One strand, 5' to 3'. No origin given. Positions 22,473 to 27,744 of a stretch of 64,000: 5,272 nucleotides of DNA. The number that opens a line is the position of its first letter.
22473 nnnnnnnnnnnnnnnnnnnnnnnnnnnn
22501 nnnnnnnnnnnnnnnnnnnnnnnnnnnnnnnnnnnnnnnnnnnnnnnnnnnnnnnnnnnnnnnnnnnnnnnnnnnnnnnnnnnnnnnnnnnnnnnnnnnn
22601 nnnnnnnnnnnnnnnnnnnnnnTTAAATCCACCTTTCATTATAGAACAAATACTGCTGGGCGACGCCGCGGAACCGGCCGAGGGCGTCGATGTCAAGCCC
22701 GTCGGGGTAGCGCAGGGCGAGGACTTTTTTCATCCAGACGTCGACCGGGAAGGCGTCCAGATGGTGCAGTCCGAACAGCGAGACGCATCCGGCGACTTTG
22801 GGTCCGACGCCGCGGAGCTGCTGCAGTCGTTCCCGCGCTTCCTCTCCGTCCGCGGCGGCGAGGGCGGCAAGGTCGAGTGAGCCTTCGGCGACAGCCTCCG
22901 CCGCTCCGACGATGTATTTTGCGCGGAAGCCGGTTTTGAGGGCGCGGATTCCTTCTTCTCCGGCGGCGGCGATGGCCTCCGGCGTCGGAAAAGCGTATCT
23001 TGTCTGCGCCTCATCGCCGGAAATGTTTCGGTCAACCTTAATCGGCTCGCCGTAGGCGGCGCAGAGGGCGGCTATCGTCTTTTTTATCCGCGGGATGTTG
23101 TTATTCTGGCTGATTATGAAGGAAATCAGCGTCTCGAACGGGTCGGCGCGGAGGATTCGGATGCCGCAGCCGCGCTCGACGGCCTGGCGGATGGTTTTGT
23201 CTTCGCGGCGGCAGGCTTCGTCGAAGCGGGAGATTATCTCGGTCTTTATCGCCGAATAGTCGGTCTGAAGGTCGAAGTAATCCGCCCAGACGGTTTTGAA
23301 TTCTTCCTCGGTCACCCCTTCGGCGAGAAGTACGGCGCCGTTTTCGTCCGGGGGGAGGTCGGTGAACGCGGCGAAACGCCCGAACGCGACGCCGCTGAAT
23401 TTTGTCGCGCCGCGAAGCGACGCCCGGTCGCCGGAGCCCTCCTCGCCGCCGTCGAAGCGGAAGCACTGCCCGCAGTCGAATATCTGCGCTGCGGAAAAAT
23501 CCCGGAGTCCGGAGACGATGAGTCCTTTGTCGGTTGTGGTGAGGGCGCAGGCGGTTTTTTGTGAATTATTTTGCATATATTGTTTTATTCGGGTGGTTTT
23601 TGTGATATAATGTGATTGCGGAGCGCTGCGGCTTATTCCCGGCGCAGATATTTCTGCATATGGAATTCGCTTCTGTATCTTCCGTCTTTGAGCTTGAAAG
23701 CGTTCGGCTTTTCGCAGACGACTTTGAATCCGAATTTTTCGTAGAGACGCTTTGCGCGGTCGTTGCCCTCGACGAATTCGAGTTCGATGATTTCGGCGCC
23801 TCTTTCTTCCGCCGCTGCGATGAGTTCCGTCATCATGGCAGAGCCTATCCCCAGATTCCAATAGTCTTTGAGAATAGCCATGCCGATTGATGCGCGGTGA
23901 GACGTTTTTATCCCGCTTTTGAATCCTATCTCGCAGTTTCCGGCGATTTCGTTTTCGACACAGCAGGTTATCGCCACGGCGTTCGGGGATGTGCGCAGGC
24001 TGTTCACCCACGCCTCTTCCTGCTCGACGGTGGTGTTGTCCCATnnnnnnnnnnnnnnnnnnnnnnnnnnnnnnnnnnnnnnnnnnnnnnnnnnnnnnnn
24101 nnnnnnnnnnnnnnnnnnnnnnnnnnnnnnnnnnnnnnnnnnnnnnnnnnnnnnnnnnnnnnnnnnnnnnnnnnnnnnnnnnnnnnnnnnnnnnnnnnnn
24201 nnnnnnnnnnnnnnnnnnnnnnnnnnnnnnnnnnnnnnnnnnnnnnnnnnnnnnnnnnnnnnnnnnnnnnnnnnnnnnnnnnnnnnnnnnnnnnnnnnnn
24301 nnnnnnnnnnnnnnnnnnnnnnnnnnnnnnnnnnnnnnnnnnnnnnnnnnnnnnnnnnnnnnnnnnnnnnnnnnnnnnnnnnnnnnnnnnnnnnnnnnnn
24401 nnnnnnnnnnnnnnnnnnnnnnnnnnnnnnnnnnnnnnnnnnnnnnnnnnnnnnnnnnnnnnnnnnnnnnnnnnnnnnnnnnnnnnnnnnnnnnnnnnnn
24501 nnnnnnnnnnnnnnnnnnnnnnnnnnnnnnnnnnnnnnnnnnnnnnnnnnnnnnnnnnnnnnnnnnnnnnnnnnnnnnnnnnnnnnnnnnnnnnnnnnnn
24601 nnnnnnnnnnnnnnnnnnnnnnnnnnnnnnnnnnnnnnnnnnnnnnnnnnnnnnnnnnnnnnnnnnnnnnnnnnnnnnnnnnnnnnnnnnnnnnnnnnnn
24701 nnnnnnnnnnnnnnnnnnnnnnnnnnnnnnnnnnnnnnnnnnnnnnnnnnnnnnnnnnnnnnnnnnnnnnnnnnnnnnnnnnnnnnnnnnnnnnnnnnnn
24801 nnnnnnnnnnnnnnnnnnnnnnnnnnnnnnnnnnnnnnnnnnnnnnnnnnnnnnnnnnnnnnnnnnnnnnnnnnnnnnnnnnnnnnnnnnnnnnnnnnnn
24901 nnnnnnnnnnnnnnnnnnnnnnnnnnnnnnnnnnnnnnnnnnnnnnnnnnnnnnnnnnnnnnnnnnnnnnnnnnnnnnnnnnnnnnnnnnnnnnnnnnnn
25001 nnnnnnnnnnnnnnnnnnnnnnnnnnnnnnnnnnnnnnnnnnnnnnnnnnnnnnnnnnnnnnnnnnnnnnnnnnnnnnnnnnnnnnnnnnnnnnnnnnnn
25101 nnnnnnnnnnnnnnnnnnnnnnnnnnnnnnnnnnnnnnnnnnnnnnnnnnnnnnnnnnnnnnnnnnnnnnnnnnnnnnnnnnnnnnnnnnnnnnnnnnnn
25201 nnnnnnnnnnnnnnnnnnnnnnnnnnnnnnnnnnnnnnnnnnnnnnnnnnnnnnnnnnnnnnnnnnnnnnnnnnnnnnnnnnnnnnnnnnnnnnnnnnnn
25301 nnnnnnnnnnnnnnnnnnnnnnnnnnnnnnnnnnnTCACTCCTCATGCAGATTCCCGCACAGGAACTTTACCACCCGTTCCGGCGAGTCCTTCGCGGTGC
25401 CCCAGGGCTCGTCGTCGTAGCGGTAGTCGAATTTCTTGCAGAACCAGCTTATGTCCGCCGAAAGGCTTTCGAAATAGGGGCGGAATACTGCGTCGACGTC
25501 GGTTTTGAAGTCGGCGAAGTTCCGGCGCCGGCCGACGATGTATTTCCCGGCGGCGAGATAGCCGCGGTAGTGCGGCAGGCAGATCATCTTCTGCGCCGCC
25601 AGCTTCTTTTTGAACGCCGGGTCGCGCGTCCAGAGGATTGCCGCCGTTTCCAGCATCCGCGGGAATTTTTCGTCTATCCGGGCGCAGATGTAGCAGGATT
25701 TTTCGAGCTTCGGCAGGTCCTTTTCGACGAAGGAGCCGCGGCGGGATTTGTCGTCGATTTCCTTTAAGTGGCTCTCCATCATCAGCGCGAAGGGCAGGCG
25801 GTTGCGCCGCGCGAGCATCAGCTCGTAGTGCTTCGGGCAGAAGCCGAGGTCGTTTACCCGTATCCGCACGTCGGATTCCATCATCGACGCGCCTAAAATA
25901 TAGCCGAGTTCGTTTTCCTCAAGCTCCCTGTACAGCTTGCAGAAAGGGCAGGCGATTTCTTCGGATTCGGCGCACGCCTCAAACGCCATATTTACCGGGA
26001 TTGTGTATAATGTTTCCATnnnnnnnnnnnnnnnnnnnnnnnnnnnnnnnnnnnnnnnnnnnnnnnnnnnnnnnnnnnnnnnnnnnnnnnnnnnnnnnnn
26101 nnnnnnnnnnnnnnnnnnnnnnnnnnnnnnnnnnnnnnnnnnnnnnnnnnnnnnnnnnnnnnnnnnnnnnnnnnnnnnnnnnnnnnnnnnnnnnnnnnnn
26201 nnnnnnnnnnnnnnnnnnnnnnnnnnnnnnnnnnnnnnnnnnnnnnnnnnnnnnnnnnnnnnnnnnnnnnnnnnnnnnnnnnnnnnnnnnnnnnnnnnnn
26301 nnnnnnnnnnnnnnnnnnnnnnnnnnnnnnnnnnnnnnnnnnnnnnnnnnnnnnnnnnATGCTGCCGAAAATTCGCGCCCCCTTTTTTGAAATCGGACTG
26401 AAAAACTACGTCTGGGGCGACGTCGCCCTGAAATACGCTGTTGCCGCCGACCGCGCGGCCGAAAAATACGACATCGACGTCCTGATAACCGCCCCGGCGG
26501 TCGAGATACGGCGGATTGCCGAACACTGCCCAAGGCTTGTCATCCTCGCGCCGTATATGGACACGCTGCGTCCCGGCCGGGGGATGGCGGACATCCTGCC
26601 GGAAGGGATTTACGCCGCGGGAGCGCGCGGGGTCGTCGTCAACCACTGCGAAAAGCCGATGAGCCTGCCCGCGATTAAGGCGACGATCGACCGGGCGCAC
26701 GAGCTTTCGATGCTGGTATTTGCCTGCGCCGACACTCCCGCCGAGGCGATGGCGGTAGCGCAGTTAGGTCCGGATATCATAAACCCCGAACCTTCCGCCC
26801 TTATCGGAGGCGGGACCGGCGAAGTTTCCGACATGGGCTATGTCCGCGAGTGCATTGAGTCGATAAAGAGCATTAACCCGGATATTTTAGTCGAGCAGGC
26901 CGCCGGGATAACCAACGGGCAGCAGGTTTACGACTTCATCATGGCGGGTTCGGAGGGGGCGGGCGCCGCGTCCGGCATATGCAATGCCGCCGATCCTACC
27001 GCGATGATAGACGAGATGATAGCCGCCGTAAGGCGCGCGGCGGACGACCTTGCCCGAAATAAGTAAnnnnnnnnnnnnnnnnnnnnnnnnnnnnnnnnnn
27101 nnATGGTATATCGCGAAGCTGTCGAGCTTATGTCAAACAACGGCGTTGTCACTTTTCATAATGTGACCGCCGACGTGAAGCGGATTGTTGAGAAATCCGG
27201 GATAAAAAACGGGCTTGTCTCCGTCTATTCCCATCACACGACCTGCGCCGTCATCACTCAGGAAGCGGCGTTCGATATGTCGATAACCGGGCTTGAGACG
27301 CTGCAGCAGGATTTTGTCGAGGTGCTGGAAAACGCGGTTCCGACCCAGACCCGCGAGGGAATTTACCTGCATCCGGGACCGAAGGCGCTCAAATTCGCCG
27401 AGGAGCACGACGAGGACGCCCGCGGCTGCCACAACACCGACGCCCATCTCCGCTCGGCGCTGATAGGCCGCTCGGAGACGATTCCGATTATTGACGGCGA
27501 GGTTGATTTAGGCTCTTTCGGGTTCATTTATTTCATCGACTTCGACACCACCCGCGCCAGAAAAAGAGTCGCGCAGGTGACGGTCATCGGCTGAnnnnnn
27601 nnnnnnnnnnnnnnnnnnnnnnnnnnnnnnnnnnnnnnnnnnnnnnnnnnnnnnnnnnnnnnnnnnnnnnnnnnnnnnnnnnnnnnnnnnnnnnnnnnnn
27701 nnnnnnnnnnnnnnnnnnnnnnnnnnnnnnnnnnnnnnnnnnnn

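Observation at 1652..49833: Modular hairpin-train intergenic repeat family whose core stem covaries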

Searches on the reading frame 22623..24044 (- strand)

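Call 89: search_protein_families(library=pfam, proteins=[window:22623-24044:-])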
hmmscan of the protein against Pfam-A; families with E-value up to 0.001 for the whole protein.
window:22623-24044:- (473 aa): 2 families
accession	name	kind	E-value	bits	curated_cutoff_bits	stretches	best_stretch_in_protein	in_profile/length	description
PF07934.18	OGG_N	-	3.5e-16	59.9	23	1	181-306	7-115/115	8-oxoguanine DNA glycosylase, N-terminal domain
PF00730.31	HhH-GPD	-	1.1e-10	42.3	26.2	1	307-442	1-83/108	HhH-GPD superfamily base excision DNA repair protein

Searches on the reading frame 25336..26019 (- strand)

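Call 89: search_protein_families(library=pfam, proteins=[window:25336-26019:-])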
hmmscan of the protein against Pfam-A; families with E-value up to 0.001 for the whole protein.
window:25336-26019:- (227 aa): 1 family
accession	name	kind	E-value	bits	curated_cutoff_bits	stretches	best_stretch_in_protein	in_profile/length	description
PF19538.4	DUF6062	-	1.1e-66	225.1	27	1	2-226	3-242/243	Family of unknown function (DUF6062)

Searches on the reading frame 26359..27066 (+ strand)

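Call 89: search_protein_families(library=pfam, proteins=[window:26359-27066:+])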
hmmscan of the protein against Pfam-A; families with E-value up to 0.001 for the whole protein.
window:26359-27066:+ (235 aa): 1 family
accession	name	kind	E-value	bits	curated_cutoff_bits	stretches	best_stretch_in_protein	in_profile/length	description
PF00121.24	TIM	-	1.1e-08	35.3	20.1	1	30-217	24-242/245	Triosephosphate isomerase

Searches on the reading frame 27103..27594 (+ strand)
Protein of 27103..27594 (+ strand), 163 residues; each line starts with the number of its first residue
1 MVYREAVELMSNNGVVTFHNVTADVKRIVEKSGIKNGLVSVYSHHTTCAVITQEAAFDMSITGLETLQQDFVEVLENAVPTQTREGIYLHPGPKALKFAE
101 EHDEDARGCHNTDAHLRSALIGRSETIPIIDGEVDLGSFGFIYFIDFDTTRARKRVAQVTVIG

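Call 89: search_protein_families(library=pfam, proteins=[window:27103-27594:+])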
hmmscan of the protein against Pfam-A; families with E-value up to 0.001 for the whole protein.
window:27103-27594:+ (163 aa): 1 family
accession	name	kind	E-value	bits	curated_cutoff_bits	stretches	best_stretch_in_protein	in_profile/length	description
PF01894.22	UPF0047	-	3.7e-28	98.5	27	1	20-158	1-116/117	Uncharacterised protein family UPF0047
